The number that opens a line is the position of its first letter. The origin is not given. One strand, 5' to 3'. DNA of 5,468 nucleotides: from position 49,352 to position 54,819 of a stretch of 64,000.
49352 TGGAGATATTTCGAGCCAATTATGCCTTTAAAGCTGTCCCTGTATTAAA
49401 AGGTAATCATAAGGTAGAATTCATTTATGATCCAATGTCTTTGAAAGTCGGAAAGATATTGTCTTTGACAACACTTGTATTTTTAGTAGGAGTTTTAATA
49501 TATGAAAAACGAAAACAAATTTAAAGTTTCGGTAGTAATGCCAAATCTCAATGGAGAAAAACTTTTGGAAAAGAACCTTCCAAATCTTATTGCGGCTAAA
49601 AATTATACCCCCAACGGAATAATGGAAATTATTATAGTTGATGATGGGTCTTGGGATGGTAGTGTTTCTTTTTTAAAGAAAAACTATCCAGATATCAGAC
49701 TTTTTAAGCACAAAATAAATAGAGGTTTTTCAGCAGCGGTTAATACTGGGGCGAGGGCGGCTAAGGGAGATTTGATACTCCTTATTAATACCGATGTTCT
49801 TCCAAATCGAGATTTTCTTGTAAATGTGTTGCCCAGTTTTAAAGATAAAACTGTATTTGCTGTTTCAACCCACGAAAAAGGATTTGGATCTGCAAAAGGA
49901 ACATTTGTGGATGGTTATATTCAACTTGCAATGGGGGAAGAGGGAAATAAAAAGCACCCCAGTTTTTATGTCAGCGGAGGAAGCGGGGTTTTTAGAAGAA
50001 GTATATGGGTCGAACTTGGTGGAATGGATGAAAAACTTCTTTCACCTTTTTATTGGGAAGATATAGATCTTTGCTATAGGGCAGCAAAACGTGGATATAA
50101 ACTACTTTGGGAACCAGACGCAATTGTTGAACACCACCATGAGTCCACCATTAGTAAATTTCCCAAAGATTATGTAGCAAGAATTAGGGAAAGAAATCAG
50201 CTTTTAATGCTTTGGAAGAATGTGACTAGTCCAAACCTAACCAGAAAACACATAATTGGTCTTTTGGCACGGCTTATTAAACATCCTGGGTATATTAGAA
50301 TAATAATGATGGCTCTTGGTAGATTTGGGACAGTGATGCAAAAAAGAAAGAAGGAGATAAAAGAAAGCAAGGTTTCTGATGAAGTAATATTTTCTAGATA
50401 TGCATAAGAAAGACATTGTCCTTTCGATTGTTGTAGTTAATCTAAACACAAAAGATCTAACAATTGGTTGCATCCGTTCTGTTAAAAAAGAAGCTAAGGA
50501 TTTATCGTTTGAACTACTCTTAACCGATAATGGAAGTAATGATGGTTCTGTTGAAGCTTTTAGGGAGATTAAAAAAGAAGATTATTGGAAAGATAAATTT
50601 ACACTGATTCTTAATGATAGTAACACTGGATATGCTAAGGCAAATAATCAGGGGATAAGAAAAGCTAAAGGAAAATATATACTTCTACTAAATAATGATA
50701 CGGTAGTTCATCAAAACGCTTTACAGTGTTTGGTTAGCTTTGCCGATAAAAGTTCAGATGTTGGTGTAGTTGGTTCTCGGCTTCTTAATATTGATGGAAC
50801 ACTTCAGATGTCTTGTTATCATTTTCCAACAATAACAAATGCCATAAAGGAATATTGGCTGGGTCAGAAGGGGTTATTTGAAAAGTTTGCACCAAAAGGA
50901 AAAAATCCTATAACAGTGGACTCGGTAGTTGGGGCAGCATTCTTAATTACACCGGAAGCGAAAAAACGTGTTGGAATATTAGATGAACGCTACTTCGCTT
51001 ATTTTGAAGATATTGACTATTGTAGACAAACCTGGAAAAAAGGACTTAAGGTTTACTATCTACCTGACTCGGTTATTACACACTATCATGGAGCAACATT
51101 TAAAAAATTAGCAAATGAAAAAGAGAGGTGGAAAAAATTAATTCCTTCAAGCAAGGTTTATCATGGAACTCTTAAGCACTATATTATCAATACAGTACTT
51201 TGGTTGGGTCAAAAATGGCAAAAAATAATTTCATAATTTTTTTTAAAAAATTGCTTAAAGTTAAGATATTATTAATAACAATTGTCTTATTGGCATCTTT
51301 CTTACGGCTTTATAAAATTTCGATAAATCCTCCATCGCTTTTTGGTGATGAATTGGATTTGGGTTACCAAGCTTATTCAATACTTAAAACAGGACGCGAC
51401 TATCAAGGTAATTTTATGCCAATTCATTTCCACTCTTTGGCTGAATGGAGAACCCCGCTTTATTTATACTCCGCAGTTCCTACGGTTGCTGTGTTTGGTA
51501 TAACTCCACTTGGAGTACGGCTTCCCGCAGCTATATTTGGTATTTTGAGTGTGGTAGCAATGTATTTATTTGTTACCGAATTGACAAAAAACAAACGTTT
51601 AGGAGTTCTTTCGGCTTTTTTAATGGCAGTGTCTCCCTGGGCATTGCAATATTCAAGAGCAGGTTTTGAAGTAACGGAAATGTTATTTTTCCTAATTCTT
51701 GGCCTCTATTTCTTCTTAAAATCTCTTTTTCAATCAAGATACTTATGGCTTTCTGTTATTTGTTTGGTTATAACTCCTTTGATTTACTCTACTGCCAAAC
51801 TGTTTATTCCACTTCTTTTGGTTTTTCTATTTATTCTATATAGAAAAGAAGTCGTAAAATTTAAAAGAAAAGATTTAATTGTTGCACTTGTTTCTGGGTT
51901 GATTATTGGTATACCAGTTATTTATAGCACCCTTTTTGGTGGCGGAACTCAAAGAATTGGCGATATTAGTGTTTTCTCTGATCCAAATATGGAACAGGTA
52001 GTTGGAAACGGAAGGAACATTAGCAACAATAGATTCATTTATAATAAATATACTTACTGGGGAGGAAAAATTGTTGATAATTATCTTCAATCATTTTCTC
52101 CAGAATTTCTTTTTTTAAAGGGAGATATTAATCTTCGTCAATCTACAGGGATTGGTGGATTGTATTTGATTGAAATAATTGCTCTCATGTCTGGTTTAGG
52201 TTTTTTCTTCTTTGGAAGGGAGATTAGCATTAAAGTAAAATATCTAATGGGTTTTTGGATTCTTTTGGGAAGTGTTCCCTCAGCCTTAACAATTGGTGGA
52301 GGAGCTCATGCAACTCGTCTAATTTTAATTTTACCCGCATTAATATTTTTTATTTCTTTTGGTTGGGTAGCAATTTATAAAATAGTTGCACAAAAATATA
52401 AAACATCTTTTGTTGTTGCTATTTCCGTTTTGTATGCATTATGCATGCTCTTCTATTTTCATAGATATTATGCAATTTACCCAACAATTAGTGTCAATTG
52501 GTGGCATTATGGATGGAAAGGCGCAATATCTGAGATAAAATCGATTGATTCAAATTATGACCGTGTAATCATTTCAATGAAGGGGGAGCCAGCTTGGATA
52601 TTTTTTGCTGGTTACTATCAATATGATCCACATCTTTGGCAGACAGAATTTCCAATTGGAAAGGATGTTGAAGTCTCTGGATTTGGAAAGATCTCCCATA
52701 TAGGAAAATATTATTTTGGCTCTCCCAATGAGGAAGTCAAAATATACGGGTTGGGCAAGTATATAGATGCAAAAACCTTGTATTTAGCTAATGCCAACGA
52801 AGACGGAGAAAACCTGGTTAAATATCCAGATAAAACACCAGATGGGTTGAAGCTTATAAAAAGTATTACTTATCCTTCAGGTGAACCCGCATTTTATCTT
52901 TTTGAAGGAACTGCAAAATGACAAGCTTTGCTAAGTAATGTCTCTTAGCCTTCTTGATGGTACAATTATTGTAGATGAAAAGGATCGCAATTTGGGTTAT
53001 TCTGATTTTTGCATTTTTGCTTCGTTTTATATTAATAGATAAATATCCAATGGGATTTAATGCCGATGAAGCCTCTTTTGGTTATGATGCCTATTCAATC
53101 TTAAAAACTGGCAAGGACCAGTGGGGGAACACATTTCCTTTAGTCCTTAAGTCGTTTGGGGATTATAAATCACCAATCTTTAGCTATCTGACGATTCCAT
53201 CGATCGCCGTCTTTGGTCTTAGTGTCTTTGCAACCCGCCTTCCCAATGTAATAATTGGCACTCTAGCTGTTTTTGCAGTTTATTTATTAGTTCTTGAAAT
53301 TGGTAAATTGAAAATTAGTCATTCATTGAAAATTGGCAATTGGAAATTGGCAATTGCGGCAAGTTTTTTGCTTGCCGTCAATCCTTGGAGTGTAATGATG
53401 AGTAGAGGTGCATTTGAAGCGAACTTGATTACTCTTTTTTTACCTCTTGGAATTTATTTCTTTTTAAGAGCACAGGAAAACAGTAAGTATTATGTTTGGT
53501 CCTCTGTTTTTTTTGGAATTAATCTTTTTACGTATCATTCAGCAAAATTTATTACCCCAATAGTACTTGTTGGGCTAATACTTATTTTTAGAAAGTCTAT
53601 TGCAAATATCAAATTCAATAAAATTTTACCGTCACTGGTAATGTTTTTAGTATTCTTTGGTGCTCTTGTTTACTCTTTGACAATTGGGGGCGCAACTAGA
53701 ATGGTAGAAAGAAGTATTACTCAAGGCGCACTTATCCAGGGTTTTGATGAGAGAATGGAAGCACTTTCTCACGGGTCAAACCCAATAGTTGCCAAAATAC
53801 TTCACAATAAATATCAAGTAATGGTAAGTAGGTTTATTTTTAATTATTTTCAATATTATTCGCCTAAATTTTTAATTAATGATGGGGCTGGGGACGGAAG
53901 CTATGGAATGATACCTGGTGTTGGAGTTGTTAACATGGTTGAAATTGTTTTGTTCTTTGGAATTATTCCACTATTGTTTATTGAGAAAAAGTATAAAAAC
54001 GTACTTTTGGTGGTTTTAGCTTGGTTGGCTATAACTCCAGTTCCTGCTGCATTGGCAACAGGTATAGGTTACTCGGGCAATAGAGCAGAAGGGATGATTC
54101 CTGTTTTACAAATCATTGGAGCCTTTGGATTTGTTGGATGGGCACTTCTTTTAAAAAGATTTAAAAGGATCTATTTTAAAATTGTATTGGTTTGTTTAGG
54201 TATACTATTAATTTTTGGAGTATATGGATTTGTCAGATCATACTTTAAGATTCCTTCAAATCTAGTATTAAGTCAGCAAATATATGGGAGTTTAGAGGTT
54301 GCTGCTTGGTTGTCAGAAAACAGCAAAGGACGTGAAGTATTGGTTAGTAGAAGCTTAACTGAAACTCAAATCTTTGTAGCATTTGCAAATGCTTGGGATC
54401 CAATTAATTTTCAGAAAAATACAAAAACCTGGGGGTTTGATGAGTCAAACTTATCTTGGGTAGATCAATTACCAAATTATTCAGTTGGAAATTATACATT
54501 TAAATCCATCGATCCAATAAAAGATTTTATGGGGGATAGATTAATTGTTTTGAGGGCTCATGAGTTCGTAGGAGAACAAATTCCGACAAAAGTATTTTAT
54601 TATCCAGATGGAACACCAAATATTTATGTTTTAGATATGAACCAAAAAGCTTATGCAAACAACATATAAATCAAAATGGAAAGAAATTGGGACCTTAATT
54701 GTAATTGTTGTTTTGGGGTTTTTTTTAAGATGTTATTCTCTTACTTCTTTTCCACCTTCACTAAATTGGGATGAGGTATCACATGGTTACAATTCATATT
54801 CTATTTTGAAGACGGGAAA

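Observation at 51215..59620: Five head-to-tail ArnT-like paralogues with overlapping or abutting starts, an uninterrupted tandem array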

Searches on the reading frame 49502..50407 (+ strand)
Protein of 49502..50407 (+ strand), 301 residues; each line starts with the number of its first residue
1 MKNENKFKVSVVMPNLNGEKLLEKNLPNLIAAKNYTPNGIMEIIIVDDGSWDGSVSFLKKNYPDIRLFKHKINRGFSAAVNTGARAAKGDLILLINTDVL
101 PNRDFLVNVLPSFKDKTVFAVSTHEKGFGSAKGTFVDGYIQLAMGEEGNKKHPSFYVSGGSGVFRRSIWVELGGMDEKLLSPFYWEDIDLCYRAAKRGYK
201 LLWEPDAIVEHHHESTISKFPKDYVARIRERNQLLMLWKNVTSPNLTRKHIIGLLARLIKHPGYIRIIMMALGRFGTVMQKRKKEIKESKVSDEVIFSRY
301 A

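Call 8: search_protein_families(library=pfam, proteins=[window:49502-50407:+], max_evalue=0.001)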
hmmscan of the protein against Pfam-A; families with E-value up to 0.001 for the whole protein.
window:49502-50407:+ (301 aa): 4 families
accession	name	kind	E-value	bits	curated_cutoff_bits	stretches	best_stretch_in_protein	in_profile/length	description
PF00535.33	Glycos_transf_2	-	1.5e-22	80.7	23.3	1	10-168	1-163/168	Glycosyl transferase family 2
PF13641.12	Glyco_tranf_2_3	-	1.5e-16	61.5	27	1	9-220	3-220/230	Glycosyltransferase like family 2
PF10111.15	Glyco_tranf_2_2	-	4.2e-09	36.7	27.3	1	10-217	1-222/276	Glycosyltransferase like family 2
PF13632.12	Glyco_trans_2_3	-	9.6e-06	26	27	1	92-220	2-132/198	Glycosyl transferase family group 2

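Call 34: search_protein_families(library=ncbifam, proteins=[window:49502-50407:+], max_evalue=0.001)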
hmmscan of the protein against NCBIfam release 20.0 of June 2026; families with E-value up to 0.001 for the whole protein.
window:49502-50407:+ (301 aa): 20 families
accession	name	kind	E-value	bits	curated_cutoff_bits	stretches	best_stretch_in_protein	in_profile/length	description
TIGR03965.1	mycofact_glyco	equivalog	1.1e-31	110.2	280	1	6-220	73-289/467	mycofactocin biosynthesis glycosyltransferase MftF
NF041875.1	EPS_EpsD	equivalog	2.7e-20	73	370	2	9-108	1-99/325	exopolysaccharide biosynthesis glycosyltransferase EpsD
TIGR03937.1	PgaC_IcaA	equivalog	1.1e-15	57.6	422.3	1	4-121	42-158/407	poly-beta-1,6-N-acetyl-D-glucosamine synthase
NF007482.0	PRK10073.1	equivalog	1.7e-12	47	423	1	4-98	3-95/334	glycosyltransferase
TIGR04283.1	glyco_like_mftF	equivalog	5.8e-12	45.7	182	1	9-202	1-176/221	TIGR04283 family arsenosugar biosynthesis glycosyltransferase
NF038299.1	EPS_HpsN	equivalog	6.6e-10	38.5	425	1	8-116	2-109/317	hormogonium polysaccharide biosynthesis glycosyltransferase HpsN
TIGR01556.1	rhamnosyltran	subfamily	6e-08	32.2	200.55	1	39-212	20-201/281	rhamnosyltransferase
NF041394.1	GtaseAglG_Halo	equivalog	1.9e-07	30.7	440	1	40-212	32-216/304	glucosyl-dolichyl phosphate glucuronosyltransferase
NF038302.1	EPS_HpsE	equivalog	5.4e-07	28.9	300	1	8-229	2-238/307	hormogonium polysaccharide biosynthesis glycosyltransferase HpsE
NF047588.1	GlcsyltransPgfSStrep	equivalog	6.3e-07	28.9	500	1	8-115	2-112/308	glycosyltransferase PgfS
NF047683.1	TeichurnBiosyTuaG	equivalog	2.8e-06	27.2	400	1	5-141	4-138/252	teichuronic acid biosynthesis protein TuaG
NF007986.1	PRK10714.1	equivalog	3e-06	26.5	529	1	7-99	6-101/316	undecaprenyl-phosphate 4-deoxy-4-formamido-L-arabinose transferase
NF050819.1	PolSacchBiosHfsG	equivalog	2.2e-05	23.8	500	1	29-116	28-119/302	polysaccharide biosynthesis protein HfsG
TIGR03111.1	glyc2_xrt_Gpos1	hypoth_equivalog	2.3e-05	23.4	363.95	1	8-116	50-159/439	TIGR03111 family XrtG-associated glycosyltransferase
TIGR04242.1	nodulat_NodC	equivalog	2.7e-05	23.3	550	1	6-121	47-164/395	chitooligosaccharide synthase NodC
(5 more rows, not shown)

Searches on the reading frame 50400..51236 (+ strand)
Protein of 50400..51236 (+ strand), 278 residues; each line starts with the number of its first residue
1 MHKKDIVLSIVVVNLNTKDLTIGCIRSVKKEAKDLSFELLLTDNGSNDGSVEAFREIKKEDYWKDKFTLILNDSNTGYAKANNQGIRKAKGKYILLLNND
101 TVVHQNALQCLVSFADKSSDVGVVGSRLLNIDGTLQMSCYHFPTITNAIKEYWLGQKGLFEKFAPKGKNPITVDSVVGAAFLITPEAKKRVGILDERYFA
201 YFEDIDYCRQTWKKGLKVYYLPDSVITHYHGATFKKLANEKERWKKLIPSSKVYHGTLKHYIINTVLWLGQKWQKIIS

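Call 8: search_protein_families(library=pfam, proteins=[window:50400-51236:+], max_evalue=0.001)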
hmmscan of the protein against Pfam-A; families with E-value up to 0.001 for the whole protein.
window:50400-51236:+ (278 aa): 5 families
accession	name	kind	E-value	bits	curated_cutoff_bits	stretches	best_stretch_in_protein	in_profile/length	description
PF00535.33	Glycos_transf_2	-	2.7e-24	86.4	23.3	1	9-142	1-130/168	Glycosyl transferase family 2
PF13641.12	Glyco_tranf_2_3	-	5.8e-20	72.7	27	1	8-244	3-227/230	Glycosyltransferase like family 2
PF13632.12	Glyco_trans_2_3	-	1.9e-07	31.5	27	1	93-248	1-143/198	Glycosyl transferase family group 2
PF13712.12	Glyco_tranf_2_5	-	2.6e-07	31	27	1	75-247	38-205/210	Glycosyltransferase like family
PF10111.15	Glyco_tranf_2_2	-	0.00019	21.4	27.3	1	34-115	27-106/276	Glycosyltransferase like family 2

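Call 34: search_protein_families(library=ncbifam, proteins=[window:50400-51236:+], max_evalue=0.001)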
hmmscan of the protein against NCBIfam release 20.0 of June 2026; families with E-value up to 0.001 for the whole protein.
window:50400-51236:+ (278 aa): 20 families
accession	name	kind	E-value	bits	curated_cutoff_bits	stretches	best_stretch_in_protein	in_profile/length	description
TIGR01556.1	rhamnosyltran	subfamily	1.1e-16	60.9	200.55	1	30-239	15-211/281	rhamnosyltransferase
TIGR03965.1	mycofact_glyco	equivalog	6.5e-14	51.6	280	1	10-241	78-293/467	mycofactocin biosynthesis glycosyltransferase MftF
TIGR03111.1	glyc2_xrt_Gpos1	hypoth_equivalog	1.5e-13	50.3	363.95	1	9-125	52-166/439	TIGR03111 family XrtG-associated glycosyltransferase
TIGR04009.1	wcaE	equivalog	6.8e-13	48.5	369.2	1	7-132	2-124/248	colanic acid biosynthesis glycosyltransferase WcaE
NF007482.0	PRK10073.1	equivalog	7e-12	45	423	1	3-118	3-113/334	glycosyltransferase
TIGR03937.1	PgaC_IcaA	equivalog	1.1e-11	44.4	422.3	1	7-125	46-160/407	poly-beta-1,6-N-acetyl-D-glucosamine synthase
NF047683.1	TeichurnBiosyTuaG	equivalog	1.2e-11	44.8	400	1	1-134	1-131/252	teichuronic acid biosynthesis protein TuaG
NF041875.1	EPS_EpsD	equivalog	2.6e-11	43.5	370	1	8-128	1-117/325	exopolysaccharide biosynthesis glycosyltransferase EpsD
NF038302.1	EPS_HpsE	equivalog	5.5e-11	42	300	1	30-228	27-222/307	hormogonium polysaccharide biosynthesis glycosyltransferase HpsE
NF050050.1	ProtGlycPglI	equivalog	3.4e-10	39.8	500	1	7-136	3-128/306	GalNAc(5)-diNAcBac-PP-undecaprenol beta-1,3-glucosyltransferase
NF053739.1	GlytfEpsEBac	equivalog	3.4e-10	39.4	450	1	10-134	5-126/265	glycosyltransferase EpsE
TIGR04283.1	glyco_like_mftF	equivalog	2.1e-09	37.3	182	1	8-124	1-107/221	TIGR04283 family arsenosugar biosynthesis glycosyltransferase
TIGR04242.1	nodulat_NodC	equivalog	7.5e-08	31.7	550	1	16-125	58-165/395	chitooligosaccharide synthase NodC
NF038299.1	EPS_HpsN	equivalog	2.3e-07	30.1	425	1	8-229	3-221/317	hormogonium polysaccharide biosynthesis glycosyltransferase HpsN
NF007453.0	PRK10018.1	equivalog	4.3e-07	29.9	382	1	3-116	3-112/280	colanic acid biosynthesis glycosyltransferase WcaA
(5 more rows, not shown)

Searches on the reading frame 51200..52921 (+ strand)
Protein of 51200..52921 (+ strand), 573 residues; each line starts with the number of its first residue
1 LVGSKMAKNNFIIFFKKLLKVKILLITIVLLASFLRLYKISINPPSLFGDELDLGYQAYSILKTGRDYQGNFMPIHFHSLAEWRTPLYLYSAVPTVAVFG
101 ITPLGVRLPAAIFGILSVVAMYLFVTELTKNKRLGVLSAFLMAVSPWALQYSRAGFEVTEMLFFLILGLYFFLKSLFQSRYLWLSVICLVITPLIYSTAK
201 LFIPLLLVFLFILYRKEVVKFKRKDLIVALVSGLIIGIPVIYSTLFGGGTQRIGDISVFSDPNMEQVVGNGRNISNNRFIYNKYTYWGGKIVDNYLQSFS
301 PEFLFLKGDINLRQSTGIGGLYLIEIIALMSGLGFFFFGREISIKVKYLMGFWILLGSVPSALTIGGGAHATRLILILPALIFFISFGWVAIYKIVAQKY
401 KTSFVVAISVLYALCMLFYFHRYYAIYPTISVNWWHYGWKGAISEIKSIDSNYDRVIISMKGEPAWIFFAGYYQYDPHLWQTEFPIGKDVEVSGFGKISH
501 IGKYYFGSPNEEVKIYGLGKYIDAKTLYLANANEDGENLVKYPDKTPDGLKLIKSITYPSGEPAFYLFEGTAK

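Call 5: search_protein_families(library=pfam, proteins=[window:51200-52921:+], max_evalue=0.01)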
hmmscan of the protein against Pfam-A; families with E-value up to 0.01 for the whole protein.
window:51200-52921:+ (573 aa): 2 families
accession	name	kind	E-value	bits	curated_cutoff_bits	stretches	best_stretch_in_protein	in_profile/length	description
PF13231.12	PMT_2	-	6.2e-09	36.7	26.1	1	86-242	4-159/160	Dolichyl-phosphate-mannose-protein mannosyltransferase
PF02366.24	PMT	-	3e-06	27.4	22.7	1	28-214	3-201/245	Dolichyl-phosphate-mannose-protein mannosyltransferase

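Call 23: search_solved_structures(query=A1, max_evalue=1, show_alignments=2)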
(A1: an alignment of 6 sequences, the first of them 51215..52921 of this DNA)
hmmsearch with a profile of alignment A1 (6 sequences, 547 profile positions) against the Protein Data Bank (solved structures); distinct sequences matched with E-value up to 1: 2.
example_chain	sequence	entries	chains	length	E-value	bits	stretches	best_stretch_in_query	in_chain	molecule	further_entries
8i9p_Lh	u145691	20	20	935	0.0085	18.3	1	93-194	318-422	dolichyl-diphosphooligosaccharide--protein glycotransferase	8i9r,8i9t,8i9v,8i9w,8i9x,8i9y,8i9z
5ezm_A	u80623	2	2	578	0.066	15.3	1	55-222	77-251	4-amino-4-deoxy-L-arabinose transferase or related glycosyltransferases of PMT family | 4-amino-4-deoxy-L-arabinose (L-Ara4N) transferase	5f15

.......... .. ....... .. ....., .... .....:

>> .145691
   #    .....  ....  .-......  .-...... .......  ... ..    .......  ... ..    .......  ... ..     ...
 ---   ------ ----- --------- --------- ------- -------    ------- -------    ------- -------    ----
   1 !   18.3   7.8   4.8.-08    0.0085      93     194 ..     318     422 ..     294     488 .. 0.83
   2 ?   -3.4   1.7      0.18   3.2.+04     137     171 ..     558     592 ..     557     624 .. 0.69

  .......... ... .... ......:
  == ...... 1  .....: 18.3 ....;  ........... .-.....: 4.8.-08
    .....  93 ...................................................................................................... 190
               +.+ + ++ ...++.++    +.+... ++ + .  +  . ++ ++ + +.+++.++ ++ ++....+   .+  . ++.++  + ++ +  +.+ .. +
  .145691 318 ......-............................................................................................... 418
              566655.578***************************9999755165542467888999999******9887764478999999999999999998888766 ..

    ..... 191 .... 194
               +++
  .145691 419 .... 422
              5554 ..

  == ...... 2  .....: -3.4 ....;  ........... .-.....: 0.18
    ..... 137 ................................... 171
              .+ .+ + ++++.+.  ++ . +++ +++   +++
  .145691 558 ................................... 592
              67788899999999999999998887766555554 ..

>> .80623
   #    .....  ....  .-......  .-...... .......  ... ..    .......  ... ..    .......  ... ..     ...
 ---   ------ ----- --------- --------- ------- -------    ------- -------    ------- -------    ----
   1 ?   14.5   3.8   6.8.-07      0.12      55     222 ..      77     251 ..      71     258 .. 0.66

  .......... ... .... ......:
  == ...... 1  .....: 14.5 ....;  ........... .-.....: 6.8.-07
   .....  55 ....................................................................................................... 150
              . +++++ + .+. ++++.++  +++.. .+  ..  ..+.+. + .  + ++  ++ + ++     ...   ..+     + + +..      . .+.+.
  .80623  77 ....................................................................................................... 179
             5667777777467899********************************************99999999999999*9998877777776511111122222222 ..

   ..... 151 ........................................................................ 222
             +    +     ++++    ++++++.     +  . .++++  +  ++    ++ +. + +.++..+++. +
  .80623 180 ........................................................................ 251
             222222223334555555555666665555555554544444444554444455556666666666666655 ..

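Call 56: search_protein_families(library=ncbifam, proteins=[window:51215-52921:+], max_evalue=1)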
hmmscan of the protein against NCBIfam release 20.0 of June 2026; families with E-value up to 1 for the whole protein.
window:51215-52921:+ (568 aa): 2 families
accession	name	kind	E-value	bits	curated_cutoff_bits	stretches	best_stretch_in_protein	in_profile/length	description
TIGR03663.1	TIGR03663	subfamily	1.4e-10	40.8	126.25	1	18-211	2-185/435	flippase activity-associated protein Agl23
NF047440.1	LA3751_2_3_fam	subfamily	0.98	8.2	200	1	87-236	89-238/460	LA_3751/LA_3752 family putative glycosyltransferase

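Call 75: search_protein_representatives(alignment_id=A1)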
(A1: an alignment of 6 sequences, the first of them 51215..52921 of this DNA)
Query: 6 sequences, 547 profile positions. Proteins with E-value up to 0.001 (for the whole library): 41454; up to 1e-10: 16400; up to 1e-30: 6449. The best 150 are listed.
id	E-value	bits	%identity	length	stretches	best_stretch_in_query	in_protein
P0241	1.1e-174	598.9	-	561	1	3-546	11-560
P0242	1.3e-166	572.3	-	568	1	5-546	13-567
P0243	2.7e-161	554.7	-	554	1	5-546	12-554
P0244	6.8e-159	546.8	-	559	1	5-545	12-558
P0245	1.5e-155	535.8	-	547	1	2-545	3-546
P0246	2.4e-155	535.1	-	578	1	5-546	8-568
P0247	4.6e-155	534.1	-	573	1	3-545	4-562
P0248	7.2e-154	530.2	-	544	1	1-545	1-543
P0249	1.1e-153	529.6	-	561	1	4-546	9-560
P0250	2.4e-152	525.1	-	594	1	4-545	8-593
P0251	6.2e-150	517.2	-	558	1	4-545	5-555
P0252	3.1e-148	511.6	-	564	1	3-545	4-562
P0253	1.5e-147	509.3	-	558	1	5-546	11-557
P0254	3.1e-147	508.3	-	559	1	5-546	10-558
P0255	1.3e-146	506.2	-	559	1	1-544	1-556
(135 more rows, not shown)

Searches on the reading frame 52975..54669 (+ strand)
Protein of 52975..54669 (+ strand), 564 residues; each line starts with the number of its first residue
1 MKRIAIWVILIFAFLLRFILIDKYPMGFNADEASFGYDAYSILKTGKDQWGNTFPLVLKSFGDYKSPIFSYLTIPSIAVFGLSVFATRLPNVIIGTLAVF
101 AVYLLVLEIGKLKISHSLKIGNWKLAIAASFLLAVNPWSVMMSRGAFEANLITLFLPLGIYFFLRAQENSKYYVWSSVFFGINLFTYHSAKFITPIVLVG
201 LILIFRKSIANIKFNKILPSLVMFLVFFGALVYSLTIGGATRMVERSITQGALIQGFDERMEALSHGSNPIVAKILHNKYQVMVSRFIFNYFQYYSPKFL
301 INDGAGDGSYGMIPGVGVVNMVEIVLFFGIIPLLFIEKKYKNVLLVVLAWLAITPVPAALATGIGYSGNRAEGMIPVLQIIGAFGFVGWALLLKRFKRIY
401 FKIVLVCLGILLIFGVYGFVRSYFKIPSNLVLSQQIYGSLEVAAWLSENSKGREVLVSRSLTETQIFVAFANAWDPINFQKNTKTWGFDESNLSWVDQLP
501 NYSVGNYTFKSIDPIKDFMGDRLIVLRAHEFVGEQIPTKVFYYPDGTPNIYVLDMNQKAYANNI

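Call 5: search_protein_families(library=pfam, proteins=[window:52975-54669:+], max_evalue=0.01)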
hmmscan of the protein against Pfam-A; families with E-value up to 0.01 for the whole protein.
window:52975-54669:+ (564 aa): 1 family
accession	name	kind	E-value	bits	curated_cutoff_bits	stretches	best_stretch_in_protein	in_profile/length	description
PF13231.12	PMT_2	-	3.4e-06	27.8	26.1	1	65-228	2-152/160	Dolichyl-phosphate-mannose-protein mannosyltransferase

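Call 56: search_protein_families(library=ncbifam, proteins=[window:52975-54669:+], max_evalue=1)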
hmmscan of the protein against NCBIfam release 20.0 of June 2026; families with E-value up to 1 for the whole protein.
window:52975-54669:+ (564 aa): 1 family
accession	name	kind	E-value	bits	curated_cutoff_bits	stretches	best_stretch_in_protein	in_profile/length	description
TIGR03663.1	TIGR03663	subfamily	2.1e-06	27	126.25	1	4-201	2-176/435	flippase activity-associated protein Agl23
